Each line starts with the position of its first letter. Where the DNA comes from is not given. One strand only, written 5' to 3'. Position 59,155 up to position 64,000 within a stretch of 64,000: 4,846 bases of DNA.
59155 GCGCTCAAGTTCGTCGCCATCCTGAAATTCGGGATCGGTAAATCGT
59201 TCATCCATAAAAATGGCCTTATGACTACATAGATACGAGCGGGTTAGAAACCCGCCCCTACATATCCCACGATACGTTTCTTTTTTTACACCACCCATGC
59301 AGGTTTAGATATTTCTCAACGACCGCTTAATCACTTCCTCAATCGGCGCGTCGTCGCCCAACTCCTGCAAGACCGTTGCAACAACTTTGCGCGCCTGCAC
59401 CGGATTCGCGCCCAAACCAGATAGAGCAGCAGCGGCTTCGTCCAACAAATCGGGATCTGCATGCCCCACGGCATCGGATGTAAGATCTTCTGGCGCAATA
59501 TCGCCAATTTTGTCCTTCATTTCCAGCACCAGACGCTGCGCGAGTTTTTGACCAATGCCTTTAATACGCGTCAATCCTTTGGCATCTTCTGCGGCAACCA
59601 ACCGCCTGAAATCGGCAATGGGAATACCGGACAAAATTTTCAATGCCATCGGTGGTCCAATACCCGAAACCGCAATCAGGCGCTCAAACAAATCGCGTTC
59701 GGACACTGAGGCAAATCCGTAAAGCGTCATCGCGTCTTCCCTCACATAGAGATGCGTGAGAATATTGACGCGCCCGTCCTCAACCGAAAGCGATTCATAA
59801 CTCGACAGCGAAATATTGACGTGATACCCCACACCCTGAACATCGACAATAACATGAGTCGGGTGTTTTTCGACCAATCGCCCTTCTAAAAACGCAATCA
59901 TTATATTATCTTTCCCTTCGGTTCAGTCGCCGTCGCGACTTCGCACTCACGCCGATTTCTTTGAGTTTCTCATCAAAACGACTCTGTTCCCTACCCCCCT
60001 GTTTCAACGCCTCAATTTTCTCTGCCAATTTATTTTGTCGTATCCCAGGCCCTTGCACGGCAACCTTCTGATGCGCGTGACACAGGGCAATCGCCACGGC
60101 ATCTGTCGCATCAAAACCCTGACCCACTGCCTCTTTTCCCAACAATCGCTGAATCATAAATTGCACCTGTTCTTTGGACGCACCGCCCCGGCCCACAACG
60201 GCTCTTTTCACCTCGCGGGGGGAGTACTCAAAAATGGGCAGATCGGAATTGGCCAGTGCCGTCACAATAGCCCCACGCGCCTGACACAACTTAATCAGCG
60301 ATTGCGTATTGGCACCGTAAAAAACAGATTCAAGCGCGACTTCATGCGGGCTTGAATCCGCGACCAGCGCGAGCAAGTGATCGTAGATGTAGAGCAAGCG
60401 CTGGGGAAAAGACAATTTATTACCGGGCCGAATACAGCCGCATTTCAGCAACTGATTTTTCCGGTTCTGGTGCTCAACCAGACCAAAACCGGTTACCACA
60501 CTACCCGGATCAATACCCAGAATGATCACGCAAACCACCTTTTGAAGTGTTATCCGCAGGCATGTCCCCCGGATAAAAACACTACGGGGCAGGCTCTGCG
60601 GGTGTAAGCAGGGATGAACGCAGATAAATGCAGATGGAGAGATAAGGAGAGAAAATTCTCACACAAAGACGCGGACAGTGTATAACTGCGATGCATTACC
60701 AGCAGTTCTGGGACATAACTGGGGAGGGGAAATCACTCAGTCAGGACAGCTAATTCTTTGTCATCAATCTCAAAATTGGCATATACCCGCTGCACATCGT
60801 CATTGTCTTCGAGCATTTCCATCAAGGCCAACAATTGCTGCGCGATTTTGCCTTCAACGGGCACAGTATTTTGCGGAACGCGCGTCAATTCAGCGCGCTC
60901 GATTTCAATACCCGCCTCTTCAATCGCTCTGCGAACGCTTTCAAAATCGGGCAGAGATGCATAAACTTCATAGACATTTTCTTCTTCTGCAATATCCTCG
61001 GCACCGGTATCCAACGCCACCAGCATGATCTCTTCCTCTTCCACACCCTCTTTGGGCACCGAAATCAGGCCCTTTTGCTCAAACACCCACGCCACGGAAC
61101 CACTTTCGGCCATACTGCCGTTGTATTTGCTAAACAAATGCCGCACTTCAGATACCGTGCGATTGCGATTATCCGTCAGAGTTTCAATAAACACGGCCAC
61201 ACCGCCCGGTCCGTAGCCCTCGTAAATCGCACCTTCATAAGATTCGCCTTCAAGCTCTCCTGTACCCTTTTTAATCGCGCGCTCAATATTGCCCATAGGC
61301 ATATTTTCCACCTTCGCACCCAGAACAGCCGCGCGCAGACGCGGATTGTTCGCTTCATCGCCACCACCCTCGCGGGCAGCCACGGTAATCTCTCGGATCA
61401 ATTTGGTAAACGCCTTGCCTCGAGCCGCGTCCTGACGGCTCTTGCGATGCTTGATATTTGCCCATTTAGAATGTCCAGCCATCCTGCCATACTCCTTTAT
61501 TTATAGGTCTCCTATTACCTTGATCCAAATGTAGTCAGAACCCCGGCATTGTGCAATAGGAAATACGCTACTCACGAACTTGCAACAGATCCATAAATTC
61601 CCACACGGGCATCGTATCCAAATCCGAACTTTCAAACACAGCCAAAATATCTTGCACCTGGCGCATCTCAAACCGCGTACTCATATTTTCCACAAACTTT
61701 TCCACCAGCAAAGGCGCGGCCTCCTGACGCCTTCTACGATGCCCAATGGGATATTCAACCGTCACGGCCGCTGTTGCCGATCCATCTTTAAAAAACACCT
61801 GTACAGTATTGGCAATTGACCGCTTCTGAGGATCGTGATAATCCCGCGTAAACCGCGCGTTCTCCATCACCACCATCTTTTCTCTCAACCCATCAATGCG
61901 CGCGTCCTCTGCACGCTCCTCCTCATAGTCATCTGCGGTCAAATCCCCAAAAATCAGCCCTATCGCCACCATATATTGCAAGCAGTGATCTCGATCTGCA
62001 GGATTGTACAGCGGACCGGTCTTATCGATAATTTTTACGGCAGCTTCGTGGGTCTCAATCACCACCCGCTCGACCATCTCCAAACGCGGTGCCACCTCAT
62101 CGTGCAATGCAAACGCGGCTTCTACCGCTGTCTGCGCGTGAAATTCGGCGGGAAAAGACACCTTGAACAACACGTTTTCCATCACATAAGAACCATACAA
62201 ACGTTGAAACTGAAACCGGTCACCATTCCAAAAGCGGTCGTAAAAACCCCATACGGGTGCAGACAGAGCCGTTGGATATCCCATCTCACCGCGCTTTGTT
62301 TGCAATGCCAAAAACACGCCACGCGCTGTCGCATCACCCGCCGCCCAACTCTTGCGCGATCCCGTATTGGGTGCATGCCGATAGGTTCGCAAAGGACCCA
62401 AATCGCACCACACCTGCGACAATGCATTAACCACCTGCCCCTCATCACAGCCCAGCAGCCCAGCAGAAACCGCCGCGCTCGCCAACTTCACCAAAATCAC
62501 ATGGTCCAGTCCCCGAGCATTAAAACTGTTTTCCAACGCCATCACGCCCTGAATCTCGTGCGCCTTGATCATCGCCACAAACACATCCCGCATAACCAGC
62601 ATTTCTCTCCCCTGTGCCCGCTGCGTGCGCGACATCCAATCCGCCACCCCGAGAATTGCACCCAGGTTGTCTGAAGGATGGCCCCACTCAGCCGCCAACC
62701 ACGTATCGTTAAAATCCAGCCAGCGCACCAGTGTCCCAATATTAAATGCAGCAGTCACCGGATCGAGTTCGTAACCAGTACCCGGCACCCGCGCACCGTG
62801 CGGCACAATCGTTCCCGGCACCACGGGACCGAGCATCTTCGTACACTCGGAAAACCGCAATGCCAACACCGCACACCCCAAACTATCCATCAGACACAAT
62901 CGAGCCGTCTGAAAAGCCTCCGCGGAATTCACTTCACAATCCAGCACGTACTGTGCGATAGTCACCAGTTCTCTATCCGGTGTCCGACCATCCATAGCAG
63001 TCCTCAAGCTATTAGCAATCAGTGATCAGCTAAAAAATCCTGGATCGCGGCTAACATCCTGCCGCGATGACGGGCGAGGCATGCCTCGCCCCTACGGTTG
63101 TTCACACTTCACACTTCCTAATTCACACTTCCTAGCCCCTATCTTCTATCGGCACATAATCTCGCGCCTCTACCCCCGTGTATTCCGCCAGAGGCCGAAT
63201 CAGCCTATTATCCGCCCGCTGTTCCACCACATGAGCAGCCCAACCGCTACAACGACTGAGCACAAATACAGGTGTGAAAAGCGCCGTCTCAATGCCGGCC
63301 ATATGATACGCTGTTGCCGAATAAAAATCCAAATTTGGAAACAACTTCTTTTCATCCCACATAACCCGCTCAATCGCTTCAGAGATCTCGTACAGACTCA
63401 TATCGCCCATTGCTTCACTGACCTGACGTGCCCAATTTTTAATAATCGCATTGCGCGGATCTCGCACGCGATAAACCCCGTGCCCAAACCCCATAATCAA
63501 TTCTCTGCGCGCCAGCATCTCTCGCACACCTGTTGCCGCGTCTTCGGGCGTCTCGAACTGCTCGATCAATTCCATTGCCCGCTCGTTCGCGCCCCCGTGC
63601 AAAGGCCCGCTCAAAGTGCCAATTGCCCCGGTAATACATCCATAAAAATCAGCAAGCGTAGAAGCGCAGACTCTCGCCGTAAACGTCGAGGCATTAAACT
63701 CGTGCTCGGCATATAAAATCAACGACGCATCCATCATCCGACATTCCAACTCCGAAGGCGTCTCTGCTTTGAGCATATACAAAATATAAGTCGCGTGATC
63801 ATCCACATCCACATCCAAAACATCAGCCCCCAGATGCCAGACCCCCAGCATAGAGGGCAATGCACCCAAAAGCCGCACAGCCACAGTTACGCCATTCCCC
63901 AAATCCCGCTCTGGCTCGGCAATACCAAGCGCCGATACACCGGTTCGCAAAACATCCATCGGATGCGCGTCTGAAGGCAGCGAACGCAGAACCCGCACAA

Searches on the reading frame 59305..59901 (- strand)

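Call 38: search_protein_families(library=pfam, proteins=[window:59305-59901:-], max_evalue=0.00001)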
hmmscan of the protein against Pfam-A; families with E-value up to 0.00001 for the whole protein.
window:59305-59901:- (198 aa): 3 families
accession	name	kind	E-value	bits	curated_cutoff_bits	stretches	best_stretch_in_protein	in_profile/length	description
PF01330.27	RuvA_N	-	1.7e-23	82.9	23.6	1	1-62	1-61/61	RuvA N terminal domain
PF14520.12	HHH_5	-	6.7e-14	52.5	27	1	72-130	1-57/57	Helix-hairpin-helix domain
PF07499.19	RuvA_C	-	1e-07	32.8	24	1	152-197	2-45/47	RuvA, C-terminal domain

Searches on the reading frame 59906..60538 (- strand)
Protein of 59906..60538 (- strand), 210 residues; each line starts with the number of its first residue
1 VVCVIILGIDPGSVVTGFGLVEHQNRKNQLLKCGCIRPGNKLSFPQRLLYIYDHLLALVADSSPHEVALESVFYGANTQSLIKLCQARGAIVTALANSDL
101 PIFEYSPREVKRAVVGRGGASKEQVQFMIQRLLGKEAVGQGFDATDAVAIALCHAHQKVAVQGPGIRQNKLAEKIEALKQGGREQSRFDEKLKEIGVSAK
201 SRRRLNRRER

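Call 38: search_protein_families(library=pfam, proteins=[window:59906-60538:-], max_evalue=0.00001)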
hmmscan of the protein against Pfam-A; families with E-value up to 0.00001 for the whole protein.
window:59906-60538:- (210 aa): 1 family
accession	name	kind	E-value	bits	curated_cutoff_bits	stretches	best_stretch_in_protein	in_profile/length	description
PF02075.23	RuvC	-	3.4e-44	150.8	22.2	1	6-154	1-148/148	Crossover junction endodeoxyribonuclease RuvC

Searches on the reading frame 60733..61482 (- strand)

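Call 38: search_protein_families(library=pfam, proteins=[window:60733-61482:-], max_evalue=0.00001)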
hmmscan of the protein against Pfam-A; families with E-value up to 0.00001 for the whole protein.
window:60733-61482:- (249 aa): 2 families
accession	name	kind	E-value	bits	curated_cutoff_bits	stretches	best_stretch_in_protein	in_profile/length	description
PF01709.26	Transcrip_reg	-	2.9e-60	203.1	27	1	82-237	1-160/160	TACO1/YebC second and third domain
PF20772.2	TACO1_YebC_N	-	1.9e-32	112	36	1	5-76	1-73/73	TACO1/YebC protein N-terminal domain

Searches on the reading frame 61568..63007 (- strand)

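Call 38: search_protein_families(library=pfam, proteins=[window:61568-63007:-], max_evalue=0.00001)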
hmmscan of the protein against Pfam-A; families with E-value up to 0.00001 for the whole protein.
window:61568-63007:- (479 aa): 2 families
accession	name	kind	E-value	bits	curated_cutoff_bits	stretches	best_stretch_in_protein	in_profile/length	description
PF03972.19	MmgE_PrpD_N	-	9.5e-88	294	32.1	1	16-268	2-244/244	MmgE/PrpD N-terminal domain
PF19305.4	MmgE_PrpD_C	-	1.4e-56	191.4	32.1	1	285-459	1-169/173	MmgE/PrpD C-terminal domain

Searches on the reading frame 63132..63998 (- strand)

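Call 38: search_protein_families(library=pfam, proteins=[window:63132-63998:-], max_evalue=0.00001)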
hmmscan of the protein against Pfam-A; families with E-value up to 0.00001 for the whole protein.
window:63132-63998:- (288 aa): 1 family
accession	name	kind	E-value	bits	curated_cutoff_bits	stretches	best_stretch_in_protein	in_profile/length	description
PF00285.26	Citrate_synt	-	7.8e-96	321.7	27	1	2-269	76-356/357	Citrate synthase, C-terminal domain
